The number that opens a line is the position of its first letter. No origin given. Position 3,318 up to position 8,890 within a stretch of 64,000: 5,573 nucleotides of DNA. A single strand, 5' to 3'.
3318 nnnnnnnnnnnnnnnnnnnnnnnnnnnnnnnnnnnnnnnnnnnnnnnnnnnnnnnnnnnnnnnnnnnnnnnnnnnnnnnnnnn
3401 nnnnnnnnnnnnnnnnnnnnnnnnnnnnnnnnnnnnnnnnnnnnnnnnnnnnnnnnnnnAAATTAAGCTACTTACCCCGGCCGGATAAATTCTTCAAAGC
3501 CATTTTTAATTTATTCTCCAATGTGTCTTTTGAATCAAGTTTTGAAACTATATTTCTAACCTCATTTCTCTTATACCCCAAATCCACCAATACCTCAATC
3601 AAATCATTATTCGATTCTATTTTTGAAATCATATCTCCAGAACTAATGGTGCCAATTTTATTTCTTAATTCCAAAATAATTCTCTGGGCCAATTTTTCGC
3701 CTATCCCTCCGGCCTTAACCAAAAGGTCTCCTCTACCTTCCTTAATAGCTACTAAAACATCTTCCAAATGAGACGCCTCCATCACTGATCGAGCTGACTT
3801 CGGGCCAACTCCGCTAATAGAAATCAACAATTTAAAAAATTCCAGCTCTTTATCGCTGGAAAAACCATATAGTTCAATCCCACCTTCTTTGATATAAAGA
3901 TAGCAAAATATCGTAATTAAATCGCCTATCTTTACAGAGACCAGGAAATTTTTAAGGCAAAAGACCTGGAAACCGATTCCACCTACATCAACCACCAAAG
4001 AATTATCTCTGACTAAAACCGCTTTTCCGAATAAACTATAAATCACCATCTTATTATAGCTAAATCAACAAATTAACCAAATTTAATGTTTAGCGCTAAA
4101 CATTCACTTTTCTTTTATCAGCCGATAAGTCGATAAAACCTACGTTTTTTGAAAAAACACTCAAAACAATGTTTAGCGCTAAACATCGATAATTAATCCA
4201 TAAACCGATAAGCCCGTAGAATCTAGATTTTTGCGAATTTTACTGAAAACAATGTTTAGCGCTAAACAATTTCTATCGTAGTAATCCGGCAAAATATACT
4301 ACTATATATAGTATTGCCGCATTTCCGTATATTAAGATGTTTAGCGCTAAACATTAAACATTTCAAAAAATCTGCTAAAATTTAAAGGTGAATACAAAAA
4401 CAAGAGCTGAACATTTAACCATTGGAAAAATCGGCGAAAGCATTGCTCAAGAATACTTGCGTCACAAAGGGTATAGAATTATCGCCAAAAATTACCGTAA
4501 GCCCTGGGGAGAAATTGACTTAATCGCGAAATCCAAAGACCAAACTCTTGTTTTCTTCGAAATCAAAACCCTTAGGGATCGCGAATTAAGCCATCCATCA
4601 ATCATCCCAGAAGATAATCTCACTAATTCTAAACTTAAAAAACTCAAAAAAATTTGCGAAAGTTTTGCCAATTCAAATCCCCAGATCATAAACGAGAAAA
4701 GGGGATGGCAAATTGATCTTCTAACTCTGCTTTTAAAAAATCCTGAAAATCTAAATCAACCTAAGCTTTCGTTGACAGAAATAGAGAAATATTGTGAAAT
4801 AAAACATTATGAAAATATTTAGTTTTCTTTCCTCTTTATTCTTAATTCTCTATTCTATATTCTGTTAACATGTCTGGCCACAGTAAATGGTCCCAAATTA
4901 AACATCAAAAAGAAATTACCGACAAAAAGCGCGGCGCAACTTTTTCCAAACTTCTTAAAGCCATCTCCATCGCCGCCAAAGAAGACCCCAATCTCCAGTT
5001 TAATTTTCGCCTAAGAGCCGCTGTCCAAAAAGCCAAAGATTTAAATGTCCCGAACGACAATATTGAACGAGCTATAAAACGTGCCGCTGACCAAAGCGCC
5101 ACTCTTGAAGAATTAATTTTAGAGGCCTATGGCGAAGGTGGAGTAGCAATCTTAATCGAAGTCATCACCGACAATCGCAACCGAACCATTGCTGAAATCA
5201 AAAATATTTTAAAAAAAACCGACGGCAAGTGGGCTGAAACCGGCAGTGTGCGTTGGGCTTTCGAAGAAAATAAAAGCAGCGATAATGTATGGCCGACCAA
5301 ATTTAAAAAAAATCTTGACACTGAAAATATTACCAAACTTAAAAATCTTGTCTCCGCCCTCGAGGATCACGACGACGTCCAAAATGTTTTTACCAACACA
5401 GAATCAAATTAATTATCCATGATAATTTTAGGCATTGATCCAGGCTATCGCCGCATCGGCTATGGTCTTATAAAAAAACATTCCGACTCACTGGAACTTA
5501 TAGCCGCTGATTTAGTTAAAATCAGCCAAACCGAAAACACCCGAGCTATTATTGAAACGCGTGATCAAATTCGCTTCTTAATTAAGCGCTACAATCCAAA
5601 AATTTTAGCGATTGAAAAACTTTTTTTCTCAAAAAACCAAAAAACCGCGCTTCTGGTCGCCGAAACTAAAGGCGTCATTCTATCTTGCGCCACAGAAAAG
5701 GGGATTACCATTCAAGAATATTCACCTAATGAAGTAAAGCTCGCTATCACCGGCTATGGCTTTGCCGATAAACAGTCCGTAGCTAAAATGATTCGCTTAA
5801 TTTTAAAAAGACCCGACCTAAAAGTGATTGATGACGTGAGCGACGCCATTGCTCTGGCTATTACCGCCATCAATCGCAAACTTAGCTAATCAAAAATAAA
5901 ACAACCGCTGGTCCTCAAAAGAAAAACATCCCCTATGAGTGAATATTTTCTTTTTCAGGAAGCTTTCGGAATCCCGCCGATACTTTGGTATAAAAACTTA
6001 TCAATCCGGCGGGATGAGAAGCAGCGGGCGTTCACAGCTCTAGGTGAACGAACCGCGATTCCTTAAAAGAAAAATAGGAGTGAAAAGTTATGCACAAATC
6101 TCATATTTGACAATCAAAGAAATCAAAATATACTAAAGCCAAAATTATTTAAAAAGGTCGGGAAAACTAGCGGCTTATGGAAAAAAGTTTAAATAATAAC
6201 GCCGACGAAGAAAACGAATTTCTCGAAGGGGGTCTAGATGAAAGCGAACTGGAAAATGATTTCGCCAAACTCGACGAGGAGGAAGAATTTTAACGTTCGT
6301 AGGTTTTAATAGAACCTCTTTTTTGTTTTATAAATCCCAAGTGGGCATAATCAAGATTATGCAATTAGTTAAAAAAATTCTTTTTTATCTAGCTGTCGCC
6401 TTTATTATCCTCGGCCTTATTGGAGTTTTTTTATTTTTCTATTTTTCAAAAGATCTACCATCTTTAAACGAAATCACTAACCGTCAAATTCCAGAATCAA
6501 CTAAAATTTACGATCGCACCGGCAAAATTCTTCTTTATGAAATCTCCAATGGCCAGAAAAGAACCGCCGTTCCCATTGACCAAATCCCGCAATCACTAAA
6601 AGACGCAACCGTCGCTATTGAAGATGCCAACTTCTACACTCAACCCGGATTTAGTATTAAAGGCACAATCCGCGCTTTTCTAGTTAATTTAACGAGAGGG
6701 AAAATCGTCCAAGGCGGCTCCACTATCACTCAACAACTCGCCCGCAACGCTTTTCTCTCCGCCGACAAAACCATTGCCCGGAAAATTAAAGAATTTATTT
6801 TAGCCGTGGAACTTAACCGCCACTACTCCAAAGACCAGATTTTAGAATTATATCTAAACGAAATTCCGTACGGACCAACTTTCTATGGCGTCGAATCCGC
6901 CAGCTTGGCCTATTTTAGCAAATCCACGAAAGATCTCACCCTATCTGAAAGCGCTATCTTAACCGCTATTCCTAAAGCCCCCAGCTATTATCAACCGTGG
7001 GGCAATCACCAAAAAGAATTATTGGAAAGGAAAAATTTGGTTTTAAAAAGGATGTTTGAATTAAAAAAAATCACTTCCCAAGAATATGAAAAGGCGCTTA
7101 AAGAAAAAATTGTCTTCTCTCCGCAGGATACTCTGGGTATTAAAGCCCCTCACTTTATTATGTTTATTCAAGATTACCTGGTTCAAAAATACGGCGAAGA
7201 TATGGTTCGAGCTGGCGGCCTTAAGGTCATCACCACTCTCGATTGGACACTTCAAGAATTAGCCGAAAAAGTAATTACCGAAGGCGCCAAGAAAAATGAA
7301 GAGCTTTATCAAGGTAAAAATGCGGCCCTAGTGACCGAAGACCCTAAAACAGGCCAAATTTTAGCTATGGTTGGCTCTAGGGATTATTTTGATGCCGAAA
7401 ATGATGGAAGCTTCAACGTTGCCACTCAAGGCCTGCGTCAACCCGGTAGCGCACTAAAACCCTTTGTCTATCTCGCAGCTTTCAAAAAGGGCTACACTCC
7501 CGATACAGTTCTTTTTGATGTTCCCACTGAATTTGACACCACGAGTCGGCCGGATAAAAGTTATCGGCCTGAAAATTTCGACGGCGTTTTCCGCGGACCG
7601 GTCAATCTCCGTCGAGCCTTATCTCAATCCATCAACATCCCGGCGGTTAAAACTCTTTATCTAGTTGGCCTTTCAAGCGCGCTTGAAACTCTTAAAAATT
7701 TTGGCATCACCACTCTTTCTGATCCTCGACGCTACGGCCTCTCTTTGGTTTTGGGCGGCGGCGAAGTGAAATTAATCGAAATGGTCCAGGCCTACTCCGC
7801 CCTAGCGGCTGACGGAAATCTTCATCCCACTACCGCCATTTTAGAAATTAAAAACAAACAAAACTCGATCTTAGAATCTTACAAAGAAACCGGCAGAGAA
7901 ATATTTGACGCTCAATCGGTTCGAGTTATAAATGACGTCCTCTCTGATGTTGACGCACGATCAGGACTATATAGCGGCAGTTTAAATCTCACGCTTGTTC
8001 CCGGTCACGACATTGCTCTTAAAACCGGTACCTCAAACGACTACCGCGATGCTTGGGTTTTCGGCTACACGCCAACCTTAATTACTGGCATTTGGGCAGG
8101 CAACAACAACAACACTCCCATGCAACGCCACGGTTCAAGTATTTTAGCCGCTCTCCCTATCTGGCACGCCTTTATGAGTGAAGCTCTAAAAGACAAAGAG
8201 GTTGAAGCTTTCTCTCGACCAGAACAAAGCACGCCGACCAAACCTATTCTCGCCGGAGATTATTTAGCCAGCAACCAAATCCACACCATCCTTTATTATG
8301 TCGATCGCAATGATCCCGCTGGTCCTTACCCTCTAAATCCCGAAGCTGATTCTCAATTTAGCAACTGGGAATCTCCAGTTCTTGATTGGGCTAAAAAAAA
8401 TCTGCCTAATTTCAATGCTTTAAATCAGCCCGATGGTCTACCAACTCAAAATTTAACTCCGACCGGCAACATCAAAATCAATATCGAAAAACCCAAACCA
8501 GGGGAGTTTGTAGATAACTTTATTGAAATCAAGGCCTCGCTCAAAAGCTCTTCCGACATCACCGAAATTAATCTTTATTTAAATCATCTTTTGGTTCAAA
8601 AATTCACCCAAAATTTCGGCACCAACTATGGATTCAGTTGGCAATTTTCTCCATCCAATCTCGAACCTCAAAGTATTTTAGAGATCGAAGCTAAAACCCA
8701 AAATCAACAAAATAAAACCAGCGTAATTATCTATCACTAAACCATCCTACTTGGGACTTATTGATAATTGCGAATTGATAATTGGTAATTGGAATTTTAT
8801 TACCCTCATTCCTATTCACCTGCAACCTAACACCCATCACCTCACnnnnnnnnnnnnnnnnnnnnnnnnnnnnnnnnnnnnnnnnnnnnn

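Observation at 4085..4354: Four copies of a 20-bp perfect palindrome between divergent ruvA and yraN: candidate operator array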

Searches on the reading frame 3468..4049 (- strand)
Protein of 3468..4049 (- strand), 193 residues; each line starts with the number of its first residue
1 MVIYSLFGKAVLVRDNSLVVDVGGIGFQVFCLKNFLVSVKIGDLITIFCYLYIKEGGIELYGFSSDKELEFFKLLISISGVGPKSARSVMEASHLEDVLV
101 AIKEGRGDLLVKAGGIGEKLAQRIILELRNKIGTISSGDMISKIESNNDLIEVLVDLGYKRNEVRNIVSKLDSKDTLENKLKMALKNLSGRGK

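Call 10: search_protein_families(library=pfam, proteins=[window:3468-4049:-])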
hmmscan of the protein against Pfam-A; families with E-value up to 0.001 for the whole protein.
window:3468-4049:- (193 aa): 4 families
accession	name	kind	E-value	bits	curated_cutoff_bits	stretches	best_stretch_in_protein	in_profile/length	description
PF14520.12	HHH_5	-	1.8e-13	51.2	27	1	72-129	1-56/57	Helix-hairpin-helix domain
PF01330.27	RuvA_N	-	1.6e-12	47.8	23.6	1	3-62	2-61/61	RuvA N terminal domain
PF07499.19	RuvA_C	-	4.9e-06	27.4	24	1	148-189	4-47/47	RuvA, C-terminal domain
PF00633.29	HHH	-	1.5e-05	25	24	0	75-91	13-29/30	Helix-hairpin-helix motif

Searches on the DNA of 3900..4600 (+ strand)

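Call 77: search_rna_families(source=window, start=3900, end=4600, threshold=evalue, max_evalue=1)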
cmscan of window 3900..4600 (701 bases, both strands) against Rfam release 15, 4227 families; matches with E-value up to 1: 9.
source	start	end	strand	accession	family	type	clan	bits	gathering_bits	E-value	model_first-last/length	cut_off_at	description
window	4071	4198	-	RF04225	MIR7502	Gene; miRNA;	-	36.8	71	0.014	1-143/143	no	MIR7502 microRNA precursor family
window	4071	4198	+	RF04225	MIR7502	Gene; miRNA;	-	36.8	71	0.014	1-143/143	no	MIR7502 microRNA precursor family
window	4241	4368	+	RF04225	MIR7502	Gene; miRNA;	-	29.7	71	0.26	1-143/143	no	MIR7502 microRNA precursor family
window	4241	4368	-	RF04225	MIR7502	Gene; miRNA;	-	29.6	71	0.28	1-143/143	no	MIR7502 microRNA precursor family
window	4164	4275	+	RF03926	MIR1435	Gene; miRNA;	-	27.8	94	0.067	1-186/186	no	MIR1435 microRNA precursor family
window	4086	4186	+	RF04205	MIR2606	Gene; miRNA;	-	26.2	139.7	0.15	31-135/165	no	MIR2606 microRNA precursor family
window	4243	4368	+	RF04127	MIR8007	Gene; miRNA;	-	20.7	195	0.16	1-226/226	no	MIR8007 microRNA precursor family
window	4254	4354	+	RF04130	MIR7996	Gene; miRNA;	-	20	119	0.53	1-190/190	no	MIR7996 microRNA precursor family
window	4224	4384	+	RF04195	MIR6217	Gene; miRNA;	-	16.7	110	0.37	1-228/228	no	MIR6217 microRNA precursor family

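Call 78: search_dna_similar(query=window:4050-4390:+, collection=plasmids, mode=distant, max_evalue=0.01, max_rows=10)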
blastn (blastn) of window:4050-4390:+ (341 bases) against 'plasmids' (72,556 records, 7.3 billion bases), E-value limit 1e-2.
No match.

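Call 79: search_dna_similar(query=window:4050-4390:+, collection=phages, mode=distant, max_evalue=0.01, max_rows=10)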
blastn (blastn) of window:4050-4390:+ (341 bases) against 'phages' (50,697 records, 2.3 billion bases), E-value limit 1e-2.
No match.

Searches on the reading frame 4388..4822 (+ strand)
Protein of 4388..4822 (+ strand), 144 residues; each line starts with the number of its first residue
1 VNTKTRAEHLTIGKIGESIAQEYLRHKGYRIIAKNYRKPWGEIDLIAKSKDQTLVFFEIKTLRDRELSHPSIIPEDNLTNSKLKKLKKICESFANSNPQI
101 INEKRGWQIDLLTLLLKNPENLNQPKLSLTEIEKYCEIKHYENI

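Call 10: search_protein_families(library=pfam, proteins=[window:4388-4822:+])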
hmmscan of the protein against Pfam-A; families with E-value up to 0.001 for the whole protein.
window:4388-4822:+ (144 aa): 3 families
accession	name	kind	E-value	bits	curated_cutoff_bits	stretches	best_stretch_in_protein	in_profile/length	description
PF02021.23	UPF0102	-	4.3e-18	65.9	23.6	1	16-95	1-71/80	Uncharacterised protein family UPF0102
PF08378.17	NERD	-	1.5e-05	25.9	22.1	1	13-64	2-59/111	Nuclease-related domain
PF01939.22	NucS_C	-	5.6e-05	23.6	24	1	23-62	14-53/124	Endonuclease NucS C-terminal domain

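Call 49: find_related_loci(query=A2, collection=metagenome_contigs, flank=4000)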
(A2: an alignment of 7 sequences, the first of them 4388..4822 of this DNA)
Query A2 (144 aa) in metagenome_contigs; peptide patterns used: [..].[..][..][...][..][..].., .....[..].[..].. (x = any residue, [..] = any of these).
600 stretches matched a pattern (row limit reached: there are more); 502 encode a relative of the query (tblastn E <= 1e-3); the best 80 are kept; 80 distinct loci.
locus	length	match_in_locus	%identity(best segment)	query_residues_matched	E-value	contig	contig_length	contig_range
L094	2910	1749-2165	50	2-144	3e-46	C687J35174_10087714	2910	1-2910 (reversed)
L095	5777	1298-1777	48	7-144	2e-42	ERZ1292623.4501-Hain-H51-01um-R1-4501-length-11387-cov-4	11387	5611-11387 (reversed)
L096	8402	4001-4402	52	7-144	4e-42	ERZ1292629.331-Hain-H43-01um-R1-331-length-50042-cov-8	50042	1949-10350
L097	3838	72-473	54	7-144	4e-42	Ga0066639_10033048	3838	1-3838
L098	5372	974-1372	48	8-144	2e-41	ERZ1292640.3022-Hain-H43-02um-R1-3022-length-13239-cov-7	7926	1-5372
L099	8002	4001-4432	48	12-144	2e-40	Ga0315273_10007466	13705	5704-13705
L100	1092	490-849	51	8-144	5e-42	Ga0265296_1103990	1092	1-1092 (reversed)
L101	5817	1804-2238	47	11-144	3e-40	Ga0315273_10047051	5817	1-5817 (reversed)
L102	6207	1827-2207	47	8-144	6e-40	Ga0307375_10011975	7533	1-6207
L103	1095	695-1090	51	8-144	1e-41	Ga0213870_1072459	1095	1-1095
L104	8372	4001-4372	51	12-144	2e-39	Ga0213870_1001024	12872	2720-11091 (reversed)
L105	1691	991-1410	47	9-144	5e-40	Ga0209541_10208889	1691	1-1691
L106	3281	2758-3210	44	2-144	3e-38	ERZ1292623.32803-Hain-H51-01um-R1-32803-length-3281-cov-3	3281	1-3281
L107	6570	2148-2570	46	12-144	3e-38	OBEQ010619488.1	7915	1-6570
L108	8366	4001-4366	49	10-144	1e-37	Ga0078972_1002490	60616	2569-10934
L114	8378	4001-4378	45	4-144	1e-36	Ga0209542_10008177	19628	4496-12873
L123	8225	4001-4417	49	5-144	6e-36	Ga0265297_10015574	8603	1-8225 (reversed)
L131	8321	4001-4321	50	8-114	3e-34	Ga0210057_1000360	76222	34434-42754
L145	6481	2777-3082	50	12-114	3e-33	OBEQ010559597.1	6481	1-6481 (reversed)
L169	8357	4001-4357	41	12-144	2e-31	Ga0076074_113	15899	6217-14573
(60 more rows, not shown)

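Call 62: search_protein_families(library=pfam, proteins=[L131:2624-3409:+, L131:1804-2391:+, L131:4661-5293:+, L107:1082-1846:+, L169:2043-2702:+, L169:4357-5178:+, L123:2405-2827:+, L123:4441-7272:+, L114:2661-3218:+, L145:3202-4644:-], max_evalue=0.001)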
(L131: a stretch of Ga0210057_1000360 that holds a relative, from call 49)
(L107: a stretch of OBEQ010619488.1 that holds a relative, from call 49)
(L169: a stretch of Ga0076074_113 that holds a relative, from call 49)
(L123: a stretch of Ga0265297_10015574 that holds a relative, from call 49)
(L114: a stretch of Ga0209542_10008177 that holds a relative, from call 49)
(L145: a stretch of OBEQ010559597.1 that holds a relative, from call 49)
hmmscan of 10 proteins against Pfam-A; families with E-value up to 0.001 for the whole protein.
L131:2624-3409:+ (261 aa): 1 family
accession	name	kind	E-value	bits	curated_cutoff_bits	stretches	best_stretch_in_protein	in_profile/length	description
PF00702.32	Hydrolase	-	0.00096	20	26.4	0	6-176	4-151/191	haloacid dehalogenase-like hydrolase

L131:1804-2391:+ (195 aa): 0 families

L131:4661-5293:+ (210 aa): 0 families

L107:1082-1846:+ (254 aa): 1 family
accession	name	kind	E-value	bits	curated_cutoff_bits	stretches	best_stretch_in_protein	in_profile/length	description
PF00702.32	Hydrolase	-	2.9e-05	25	26.4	1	6-177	4-152/191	haloacid dehalogenase-like hydrolase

L169:2043-2702:+ (219 aa): 1 family
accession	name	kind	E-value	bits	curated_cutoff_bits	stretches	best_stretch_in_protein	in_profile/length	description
PF09335.16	VTT_dom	-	3.1e-07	31.3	33.9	1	56-177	3-122/123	VTT domain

L169:4357-5178:+ (273 aa): 2 families
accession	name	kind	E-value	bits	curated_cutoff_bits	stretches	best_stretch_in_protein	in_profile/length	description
PF00763.28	THF_DHG_CYH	-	1.2e-25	90.5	32.8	1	3-111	1-115/115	Tetrahydrofolate dehydrogenase/cyclohydrolase, catalytic domain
PF02882.25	THF_DHG_CYH_C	-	1.8e-24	86.3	27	1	117-269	4-154/160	Tetrahydrofolate dehydrogenase/cyclohydrolase, NAD(P)-binding domain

L123:2405-2827:+ (140 aa): 0 families

L123:4441-7272:+ (943 aa): 0 families

L114:2661-3218:+ (185 aa): 1 family
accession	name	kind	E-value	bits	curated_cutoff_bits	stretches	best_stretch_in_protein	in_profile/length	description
PF01255.24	Prenyltransf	-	1.8e-43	149.1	27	1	1-184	37-219/219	Putative undecaprenyl diphosphate synthase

L145:3202-4644:- (480 aa): 4 families
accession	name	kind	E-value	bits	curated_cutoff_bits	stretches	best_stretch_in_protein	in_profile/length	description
PF08323.17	Glyco_transf_5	-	5.1e-63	213.4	22.7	1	2-244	1-239/239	Starch synthase catalytic domain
PF00534.26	Glycos_transf_1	-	2.2e-19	70.1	26.4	1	298-440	13-157/172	Glycosyl transferases group 1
PF13692.12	Glyco_trans_1_4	-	7.1e-16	59.2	27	1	302-433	3-134/142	Glycosyl transferases group 1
PF13439.12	Glyco_transf_4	-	1.5e-09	38.5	28.5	1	104-257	45-167/170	Glycosyltransferase Family 4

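Call 84: find_homologous_proteins(query=window:4388-4822:+, max_evalue=1e-10)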
Query window:4388-4822:+ (144 aa): 36 proteins with E <= 1e-10 among 81 candidates.
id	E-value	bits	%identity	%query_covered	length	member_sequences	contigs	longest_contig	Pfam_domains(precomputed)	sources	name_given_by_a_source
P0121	9.5e-90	316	100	100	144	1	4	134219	PF02021.24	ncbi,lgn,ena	-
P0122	3.2e-48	181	60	97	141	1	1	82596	PF02021.24,PF01939.22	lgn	-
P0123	4.3e-48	181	62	94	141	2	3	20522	PF02021.24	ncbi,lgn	-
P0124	9.4e-39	150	54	96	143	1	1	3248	PF02021.24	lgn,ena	-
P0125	8.8e-38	147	54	96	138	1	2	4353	PF02021.24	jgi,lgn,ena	-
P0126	3.7e-37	145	55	93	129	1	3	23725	PF02021.24,PF08378.18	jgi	jgi:putative endonuclease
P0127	1.4e-36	143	52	96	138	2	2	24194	PF02021.24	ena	-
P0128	2.6e-36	142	50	96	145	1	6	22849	PF02021.24,PF08378.18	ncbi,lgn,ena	ncbi:MAG: YraN family protein [Patescibacteria group bacterium]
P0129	5.6e-36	141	51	96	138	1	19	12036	PF02021.24,PF08378.18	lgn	-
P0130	7.6e-36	141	53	96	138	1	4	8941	PF02021.24,PF08378.18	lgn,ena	-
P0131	1.8e-34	136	52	92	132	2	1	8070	PF02021.24,PF01939.22,PF08378.18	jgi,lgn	-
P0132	4.5e-34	135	49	96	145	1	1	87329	PF02021.24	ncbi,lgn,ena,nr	ncbi:MAG: putative endonuclease [Parcubacteria group bacterium Gr01-1014_20]|nr:MAG: putative endonu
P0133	4.5e-33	132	53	94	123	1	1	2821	PF02021.24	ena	-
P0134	2.3e-32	130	49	92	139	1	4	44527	PF02021.24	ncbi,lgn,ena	ncbi:MAG: YraN family protein [Patescibacteria group bacterium]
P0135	5.9e-32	128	49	99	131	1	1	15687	PF02021.24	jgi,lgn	jgi:putative endonuclease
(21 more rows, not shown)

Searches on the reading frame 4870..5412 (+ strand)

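Call 10: search_protein_families(library=pfam, proteins=[window:4870-5412:+])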
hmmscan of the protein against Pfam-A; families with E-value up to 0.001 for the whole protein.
window:4870-5412:+ (180 aa): 2 families
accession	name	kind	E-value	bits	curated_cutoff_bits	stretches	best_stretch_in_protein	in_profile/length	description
PF20772.2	TACO1_YebC_N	-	1.7e-26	92.9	36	1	5-74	1-72/73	TACO1/YebC protein N-terminal domain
PF01709.26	Transcrip_reg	-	2.6e-26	92.7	27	2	79-133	1-55/160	TACO1/YebC second and third domain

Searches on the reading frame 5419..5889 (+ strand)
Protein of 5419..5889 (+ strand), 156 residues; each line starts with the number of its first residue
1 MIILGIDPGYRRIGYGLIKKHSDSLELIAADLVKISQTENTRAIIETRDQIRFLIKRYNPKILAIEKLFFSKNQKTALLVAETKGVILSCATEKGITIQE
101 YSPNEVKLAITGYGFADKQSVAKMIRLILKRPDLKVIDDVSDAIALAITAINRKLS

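Call 10: search_protein_families(library=pfam, proteins=[window:5419-5889:+])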
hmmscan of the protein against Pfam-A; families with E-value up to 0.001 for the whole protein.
window:5419-5889:+ (156 aa): 2 families
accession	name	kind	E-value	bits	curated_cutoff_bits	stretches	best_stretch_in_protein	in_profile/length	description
PF02075.23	RuvC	-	3.9e-40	137.6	22.2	1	3-149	1-147/148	Crossover junction endodeoxyribonuclease RuvC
PF04848.19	Pox_A22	-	0.00012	22.7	22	1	1-151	1-140/143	Poxvirus A22 protein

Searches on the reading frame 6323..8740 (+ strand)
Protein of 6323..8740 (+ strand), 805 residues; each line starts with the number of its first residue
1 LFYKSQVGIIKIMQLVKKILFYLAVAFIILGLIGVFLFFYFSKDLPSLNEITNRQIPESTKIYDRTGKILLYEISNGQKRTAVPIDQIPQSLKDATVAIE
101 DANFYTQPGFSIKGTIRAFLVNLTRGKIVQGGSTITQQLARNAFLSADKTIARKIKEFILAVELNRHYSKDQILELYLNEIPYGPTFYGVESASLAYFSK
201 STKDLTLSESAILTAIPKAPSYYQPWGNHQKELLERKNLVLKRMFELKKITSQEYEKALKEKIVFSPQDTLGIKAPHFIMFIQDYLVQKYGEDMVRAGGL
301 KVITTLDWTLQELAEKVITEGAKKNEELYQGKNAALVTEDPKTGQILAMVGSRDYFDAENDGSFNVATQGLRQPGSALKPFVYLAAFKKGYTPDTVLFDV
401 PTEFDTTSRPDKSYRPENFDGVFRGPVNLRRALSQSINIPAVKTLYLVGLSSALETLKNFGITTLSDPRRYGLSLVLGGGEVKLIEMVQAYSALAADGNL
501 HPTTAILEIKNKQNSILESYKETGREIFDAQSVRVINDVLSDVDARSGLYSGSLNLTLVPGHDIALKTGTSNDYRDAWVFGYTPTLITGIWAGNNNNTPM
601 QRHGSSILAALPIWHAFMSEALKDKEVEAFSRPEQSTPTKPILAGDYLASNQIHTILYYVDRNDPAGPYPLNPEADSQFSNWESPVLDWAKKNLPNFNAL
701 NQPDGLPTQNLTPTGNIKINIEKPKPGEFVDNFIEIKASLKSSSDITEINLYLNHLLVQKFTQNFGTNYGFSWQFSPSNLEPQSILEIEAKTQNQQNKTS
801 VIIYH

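Call 10: search_protein_families(library=pfam, proteins=[window:6323-8740:+])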
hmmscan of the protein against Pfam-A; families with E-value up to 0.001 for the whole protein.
window:6323-8740:+ (805 aa): 2 families
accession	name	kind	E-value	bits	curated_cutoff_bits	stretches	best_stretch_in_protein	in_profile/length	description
PF00912.28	Transgly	-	9.4e-63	211.3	27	1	71-244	5-177/178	Transglycosylase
PF00905.27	Transpeptidase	-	3.3e-26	92.6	22.1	1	336-585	3-267/299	Penicillin binding protein transpeptidase domain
